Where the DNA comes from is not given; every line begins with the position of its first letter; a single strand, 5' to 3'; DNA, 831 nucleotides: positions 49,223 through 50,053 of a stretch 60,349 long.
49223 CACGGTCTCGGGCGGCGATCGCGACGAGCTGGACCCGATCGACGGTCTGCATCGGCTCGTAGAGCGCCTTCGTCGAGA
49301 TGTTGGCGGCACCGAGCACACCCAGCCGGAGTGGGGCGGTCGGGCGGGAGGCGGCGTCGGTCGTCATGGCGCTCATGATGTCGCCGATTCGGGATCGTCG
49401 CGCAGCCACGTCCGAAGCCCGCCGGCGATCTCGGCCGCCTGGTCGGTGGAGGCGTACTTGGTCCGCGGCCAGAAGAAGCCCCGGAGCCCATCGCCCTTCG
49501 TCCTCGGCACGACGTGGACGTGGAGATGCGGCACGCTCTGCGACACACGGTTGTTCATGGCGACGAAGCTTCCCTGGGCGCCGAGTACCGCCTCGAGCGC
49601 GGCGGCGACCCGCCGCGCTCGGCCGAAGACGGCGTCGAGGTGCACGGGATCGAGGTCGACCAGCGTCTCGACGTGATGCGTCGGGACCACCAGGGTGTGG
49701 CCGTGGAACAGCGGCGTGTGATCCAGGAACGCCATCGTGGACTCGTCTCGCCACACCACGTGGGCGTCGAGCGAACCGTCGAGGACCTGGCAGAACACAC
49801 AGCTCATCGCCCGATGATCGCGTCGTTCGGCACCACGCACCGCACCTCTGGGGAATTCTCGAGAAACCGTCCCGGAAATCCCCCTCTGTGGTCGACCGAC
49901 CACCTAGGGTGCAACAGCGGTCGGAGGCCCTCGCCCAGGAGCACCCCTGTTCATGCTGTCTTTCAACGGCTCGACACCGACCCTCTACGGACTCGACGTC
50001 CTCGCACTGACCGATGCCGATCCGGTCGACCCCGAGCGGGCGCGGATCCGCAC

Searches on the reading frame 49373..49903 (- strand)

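Call 91: search_protein_families(library=pfam, proteins=[window:49373-49903:-], max_evalue=0.001)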
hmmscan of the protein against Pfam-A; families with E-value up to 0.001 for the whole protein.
window:49373-49903:- (176 aa): 3 families
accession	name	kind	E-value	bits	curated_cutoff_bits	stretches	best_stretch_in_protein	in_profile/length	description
PF01230.28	HIT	-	5.9e-19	69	21.5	1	45-136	4-97/98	HIT domain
PF11969.13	DcpS_C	-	2.7e-11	44.4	24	1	34-133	1-101/114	Scavenger mRNA decapping enzyme C-term binding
PF04677.20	CwfJ_C_1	-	2.6e-08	34.2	21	1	26-134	5-109/122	Protein similar to CwfJ C-terminus 1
